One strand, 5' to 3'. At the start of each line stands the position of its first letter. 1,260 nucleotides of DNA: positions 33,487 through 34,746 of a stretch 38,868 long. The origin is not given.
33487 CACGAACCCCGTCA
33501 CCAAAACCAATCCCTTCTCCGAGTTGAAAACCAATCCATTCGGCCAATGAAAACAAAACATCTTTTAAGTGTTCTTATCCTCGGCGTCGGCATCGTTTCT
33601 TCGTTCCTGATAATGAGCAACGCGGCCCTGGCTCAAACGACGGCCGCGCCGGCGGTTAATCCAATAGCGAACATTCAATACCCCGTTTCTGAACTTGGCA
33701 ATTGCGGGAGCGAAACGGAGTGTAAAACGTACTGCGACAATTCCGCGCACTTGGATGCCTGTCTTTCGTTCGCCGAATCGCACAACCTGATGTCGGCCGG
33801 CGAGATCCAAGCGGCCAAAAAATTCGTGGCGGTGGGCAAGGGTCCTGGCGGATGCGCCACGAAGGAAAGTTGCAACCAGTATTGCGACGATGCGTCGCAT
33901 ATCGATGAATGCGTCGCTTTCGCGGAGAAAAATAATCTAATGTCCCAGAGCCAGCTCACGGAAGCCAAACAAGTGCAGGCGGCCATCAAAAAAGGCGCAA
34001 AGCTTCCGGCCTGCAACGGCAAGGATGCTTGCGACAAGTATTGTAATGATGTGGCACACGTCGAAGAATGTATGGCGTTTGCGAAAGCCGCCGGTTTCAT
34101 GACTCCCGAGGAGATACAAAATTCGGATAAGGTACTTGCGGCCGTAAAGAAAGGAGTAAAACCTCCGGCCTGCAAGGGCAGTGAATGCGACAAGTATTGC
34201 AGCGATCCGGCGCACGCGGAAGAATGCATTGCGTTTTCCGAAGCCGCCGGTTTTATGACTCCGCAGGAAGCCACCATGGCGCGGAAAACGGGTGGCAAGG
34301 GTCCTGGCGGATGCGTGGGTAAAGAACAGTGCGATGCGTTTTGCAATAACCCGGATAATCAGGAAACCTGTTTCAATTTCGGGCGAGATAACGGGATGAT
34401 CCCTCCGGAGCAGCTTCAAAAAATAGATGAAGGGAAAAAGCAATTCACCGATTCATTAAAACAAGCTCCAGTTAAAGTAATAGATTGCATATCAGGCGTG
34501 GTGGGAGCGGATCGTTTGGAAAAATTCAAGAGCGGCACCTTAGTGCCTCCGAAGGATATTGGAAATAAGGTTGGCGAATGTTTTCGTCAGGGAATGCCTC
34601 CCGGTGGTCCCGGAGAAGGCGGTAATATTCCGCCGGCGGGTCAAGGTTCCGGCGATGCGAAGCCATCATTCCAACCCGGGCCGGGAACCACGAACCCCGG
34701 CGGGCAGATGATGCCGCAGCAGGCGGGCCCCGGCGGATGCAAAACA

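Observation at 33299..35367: Undescribed secreted Cys4-repeat protein (six C-x5-C-x3-C-x8-C modules + P/G/Q tail) divergent from the copper operon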

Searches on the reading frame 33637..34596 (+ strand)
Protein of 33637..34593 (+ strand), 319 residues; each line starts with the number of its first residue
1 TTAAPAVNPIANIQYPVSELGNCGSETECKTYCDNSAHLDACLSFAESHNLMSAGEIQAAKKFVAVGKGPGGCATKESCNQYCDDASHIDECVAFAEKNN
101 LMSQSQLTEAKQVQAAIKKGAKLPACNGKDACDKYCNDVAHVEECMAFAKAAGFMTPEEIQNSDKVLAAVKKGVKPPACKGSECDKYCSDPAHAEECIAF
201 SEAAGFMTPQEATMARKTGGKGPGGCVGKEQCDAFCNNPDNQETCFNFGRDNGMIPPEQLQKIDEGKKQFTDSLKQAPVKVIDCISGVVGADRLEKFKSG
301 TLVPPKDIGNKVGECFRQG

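Call 7: find_homologous_proteins(query=window:33637-34593:+, max_evalue=0.001)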
Query seq(319 aa) (319 aa): 654 proteins with E <= 0.001 among 2720 candidates; the best 120 are listed.
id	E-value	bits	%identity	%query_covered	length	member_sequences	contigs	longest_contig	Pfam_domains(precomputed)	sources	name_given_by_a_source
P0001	3.2e-156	538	53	97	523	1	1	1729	-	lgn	-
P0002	3.4e-155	534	47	84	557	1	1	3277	-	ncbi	-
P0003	4.0e-150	518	45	84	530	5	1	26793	PF21299.3,PF08059.19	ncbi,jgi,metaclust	metaclust:\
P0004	1.0e-149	516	55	100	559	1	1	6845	-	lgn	-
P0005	2.8e-145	502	54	96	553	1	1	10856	-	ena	-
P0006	5.0e-144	498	50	97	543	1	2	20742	-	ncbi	-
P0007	1.2e-143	497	51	97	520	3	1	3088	-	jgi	-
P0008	1.4e-143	496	52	96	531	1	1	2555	-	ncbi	-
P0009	6.3e-142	491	53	99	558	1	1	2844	-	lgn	-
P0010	7.1e-142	491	51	96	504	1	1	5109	-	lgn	-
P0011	2.9e-141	489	41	96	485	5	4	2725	-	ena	-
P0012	3.7e-141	488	52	96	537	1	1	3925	-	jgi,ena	-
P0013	1.1e-140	487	42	96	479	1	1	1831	-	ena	-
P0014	3.7e-140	485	45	98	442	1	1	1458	-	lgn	-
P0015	4.1e-140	485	52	96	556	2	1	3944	-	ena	-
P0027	1.4e-137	477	65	97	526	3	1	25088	-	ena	-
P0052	2.4e-133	463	48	85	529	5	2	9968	PF25052.2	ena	-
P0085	3.5e-127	442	43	82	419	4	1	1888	PF25052.2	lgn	-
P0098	4.2e-125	436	41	82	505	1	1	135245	-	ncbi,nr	ncbi:hypothetical protein MYX06_01060 [Patescibacteria group bacterium AH-259-L05]|nr:hypothetical p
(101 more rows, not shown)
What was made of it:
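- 33547..35367 (+): Large secreted four-Cys-module protein (606 aa). 654 homologs in call 7.
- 654 homologs at 36-65% identity; those carrying a taxon label are labelled Patescibacteria or simply 'bacterium' (call 7).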

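Call 14: search_protein_families(library=pfam, proteins=[P0052, P0085, P0003, P0098], max_evalue=1)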
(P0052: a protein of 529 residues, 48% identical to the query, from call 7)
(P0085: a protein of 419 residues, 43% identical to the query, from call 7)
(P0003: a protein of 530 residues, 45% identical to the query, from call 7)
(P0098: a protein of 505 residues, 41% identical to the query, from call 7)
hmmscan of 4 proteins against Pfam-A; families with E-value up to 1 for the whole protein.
P0052 (529 aa): 1 family
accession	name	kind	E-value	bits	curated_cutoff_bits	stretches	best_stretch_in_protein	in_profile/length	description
PF25052.1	AtDEF-like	-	2.5e-06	28.1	25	2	21-77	8-67/79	Defensin-like family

P0085 (419 aa): 1 family
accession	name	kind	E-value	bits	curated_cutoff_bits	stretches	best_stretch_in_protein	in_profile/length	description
PF25052.1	AtDEF-like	-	5.1e-06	27.1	25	2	21-66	15-69/79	Defensin-like family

P0003 (530 aa): 7 families
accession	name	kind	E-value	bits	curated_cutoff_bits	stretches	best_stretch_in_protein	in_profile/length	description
PF08059.18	SEP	-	1.2e-05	26.3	27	0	340-368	19-50/75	SEP domain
PF21299.2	ADAM10_Cys-rich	-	2.2e-05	25.5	28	0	47-67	2-22/56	ADAM10, cysteine-rich domain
PF18947.5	HAMP_2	-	0.013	15.8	24.3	0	129-151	24-46/67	HAMP domain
PF01207.24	Dus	-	0.046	13.3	20.4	0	212-276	194-261/311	Dihydrouridine synthase (Dus)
PF13877.11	RPAP3_C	-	0.18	12.8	23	0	203-234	61-91/92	Potential Monad-binding region of RPAP3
PF13263.12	PHP_C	-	0.23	11.4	21.3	0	338-354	38-54/56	PHP-associated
PF09176.16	Mpt_N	-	0.32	11.6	27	0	312-358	31-71/81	Methylene-tetrahydromethanopterin dehydrogenase, N-terminal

P0098 (505 aa): 4 families
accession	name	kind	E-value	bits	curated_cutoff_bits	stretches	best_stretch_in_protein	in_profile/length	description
PF13056.11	DUF3918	-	0.029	14.4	21.3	0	65-87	17-39/43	Protein of unknown function (DUF3918)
PF25052.1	AtDEF-like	-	0.16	12.7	25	1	3-70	3-70/79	Defensin-like family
PF07127.16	Nodulin_late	-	0.3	11.9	30.4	0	250-274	27-50/54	Late nodulin domain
PF16256.10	DUF4911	-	0.56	10.8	29.3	0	229-246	38-55/57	Domain of unknown function (DUF4911)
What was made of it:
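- Closest known: Small disulfide-stapled helical secreted domains: Euplotes raikovi pheromones. Same: Two whole homologs pass the AtDEF-like cut-off marginally (28.1 and 27.1 bits against 25; call 14).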

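Call 26: predict_structure(alignment_id=A2)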
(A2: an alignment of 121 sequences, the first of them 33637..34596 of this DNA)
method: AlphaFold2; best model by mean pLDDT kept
length: 320 residues; sequences in the alignment: 121
mean_pLDDT: 91.2   pTM: 0.70
mean pLDDT of the five models: 91.2, 90.8, 90.3, 88.2, 87.4
residues with pLDDT >= 90: 250; 70-90: 62; 50-70: 2; < 50: 6
segments of 3 or more residues with pLDDT < 50: 1-6
pLDDT, mean of each block of 10 residues (from residue 1): 52 93 96 90 95 90 91 90 93 96 93 96 90 92 95 95 95 94 91 95 96 92 91 92 93 92 91 93 94 91 83 90
secondary structure, 60 per line:
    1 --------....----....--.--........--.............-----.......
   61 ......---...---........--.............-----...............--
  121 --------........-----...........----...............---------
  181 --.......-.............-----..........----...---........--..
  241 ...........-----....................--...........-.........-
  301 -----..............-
elements in order: H9-12 H26-33 H36-48 H54-66 H76-83 H86-98 H104-118 H129-136 H142-152 H157-171 H183-189 H191-203 H209-218 H229-236 H239-251 H257-276 H279-289 H291-299 H306-319
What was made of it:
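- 33676..34446 (+): Five tandem ~53-aa modules (33676-33831, 33832-33990, 33991-34149, 34150-34287, 34288-34446), each with four invariant Cys. AlphaFold2 gives pLDDT 91.2 and three helices per module (call 26).
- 34447..34596 (+): Helical domain after the modules, with a conserved Cys pair (C314, C345). Helices at model residues 257-319 (call 26).
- AlphaFold2 on aa 31-350 gives pLDDT 91.2 and pTM 0.70, all helical, with three helices per module (call 26).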

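Call 29: fold_search(model_id=the predicted structure, library=pdb)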
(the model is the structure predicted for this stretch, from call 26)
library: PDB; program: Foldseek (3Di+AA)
matches with E <= 10: 64; with E <= 0.001: 0
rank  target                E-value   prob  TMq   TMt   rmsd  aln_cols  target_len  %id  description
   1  8k2a_So               5.8e-01  0.11  0.11  0.08  19.5       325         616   12  Cryo-EM structure of the human 55S mitoribosome with Tigecycline (released 2024-07-10)
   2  8a22_Xd               1.1e+00  0.09  0.13  0.11  19.5       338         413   12  Structure of the mitochondrial ribosome from Polytomella magna (released 2022-11-16)
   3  9gzm_A                1.5e+00  0.06  0.11  0.05  26.9       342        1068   10  Cryo-EM structure of the human mitochondrial RNA polymerase transcription initiation complex (POLRMT/TFAM/TFB2M/DNA/RN (released 2025-07-30)
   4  8w4t                  2.1e+00  0.06  0.13  0.14  25.4       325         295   10  Crystal structure of PDE5A in complex with a novel inhibitor (released 2023-11-22)
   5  9qo6_C                2.2e+00  0.08  0.17  0.14  21.4       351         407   10  9-subunit COP9 signalosome complex (released 2026-02-04)
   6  8asv_A                2.3e+00  0.06  0.14  0.07  17.1       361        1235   12  Cryo-EM structure of yeast Elongator complex (released 2022-12-07)
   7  2j4s_A                2.3e+00  0.05  0.14  0.11  29.8       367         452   14  P450 BM3 heme domain in complex with DMSO (released 2007-05-15)
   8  6swu_F                2.4e+00  0.06  0.12  0.13  19.1       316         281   12  Crystal structure of the TPR domain of KLC1 in complex with an engineered high-affinity cargo peptide. (released 2020-09-30)
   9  8fnc_8                2.8e+00  0.08  0.18  0.13  18.6       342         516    9  Cryo-EM structure of RNase-treated RESC-C in trypanosomal RNA editing (released 2023-07-19)
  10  8fav_A                2.8e+00  0.04  0.11  0.13  28.5       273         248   11  HUMAN RETENOID-RELATED ORPHAN RECEPTOR-GAMMA (RORC2) LIGAND-BINDING DOMAIN IN COMPLEX WITH COMPOUND 5 ANDINDAZOLE ACID (released 2023-03-01)
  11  9gyt_l                2.9e+00  0.08  0.17  0.14  15.0       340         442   10  High resolution structure of B. oleracea mitoribosome (released 2025-10-15)
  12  8bbg_A                3.2e+00  0.06  0.16  0.07  18.6       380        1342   11  Structure of the IFT-A complex; anterograde IFT-A train model (released 2022-12-21)
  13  8fn4_6                3.5e+00  0.06  0.14  0.11  20.0       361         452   10  Cryo-EM structure of RNase-treated RESC-A in trypanosomal RNA editing (released 2023-07-19)
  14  6swu_A                3.8e+00  0.04  0.13  0.14  18.8       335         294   12  Crystal structure of the TPR domain of KLC1 in complex with an engineered high-affinity cargo peptide. (released 2020-09-30)
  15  3pja_H                4.0e+00  0.02  0.09  0.12  25.5       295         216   12  Crystal structure of human C3PO complex (released 2011-05-11)
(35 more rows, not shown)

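Call 38: find_encoding_contigs(protein=P0027, flank=10000, max_places=3)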
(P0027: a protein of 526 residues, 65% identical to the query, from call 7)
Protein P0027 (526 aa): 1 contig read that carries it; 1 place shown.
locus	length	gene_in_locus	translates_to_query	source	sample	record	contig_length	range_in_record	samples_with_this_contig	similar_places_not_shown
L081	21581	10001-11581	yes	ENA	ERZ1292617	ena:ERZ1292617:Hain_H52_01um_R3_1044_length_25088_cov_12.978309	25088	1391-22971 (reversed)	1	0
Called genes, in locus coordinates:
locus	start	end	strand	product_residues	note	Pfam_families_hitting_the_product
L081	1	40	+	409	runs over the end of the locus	PF13439:Glyco_transf_4, PF13579:Glyco_trans_4_4, PF20706:GT4-conflict, PF00534:Glycos_transf_1, PF13692:Glyco_trans_1_4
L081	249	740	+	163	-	PF01909:NTP_transf_2, PF18765:Polbeta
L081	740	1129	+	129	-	-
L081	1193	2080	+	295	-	PF00535:Glycos_transf_2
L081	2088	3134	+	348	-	PF05368:NmrA (weak), PF01073:3Beta_HSD, PF01370:Epimerase, PF02719:Polysacc_synt_2, PF04321:RmlD_sub_bind, PF13460:NAD_binding_10, PF16363:GDP_Man_Dehyd, PF08485:Polysacc_syn_2C, +2 more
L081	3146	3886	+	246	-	PF01370:Epimerase, PF04321:RmlD_sub_bind (faint), PF16363:GDP_Man_Dehyd (faint), PF02719:Polysacc_synt_2, PF07993:NAD_binding_4 (weak)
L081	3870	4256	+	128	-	PF14667:Polysacc_synt_C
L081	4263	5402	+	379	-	PF02350:Epimerase_2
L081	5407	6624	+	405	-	PF13439:Glyco_transf_4, PF13579:Glyco_trans_4_4, PF00534:Glycos_transf_1, PF13692:Glyco_trans_1_4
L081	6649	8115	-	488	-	PF01554:MatE (faint), PF01943:Polysacc_synt, PF03023:MurJ, PF13440:Polysacc_synt_3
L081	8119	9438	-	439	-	PF02397:Bac_transf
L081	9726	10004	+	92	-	-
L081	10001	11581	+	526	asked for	-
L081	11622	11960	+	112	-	-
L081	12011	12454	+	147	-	PF02646:RmuC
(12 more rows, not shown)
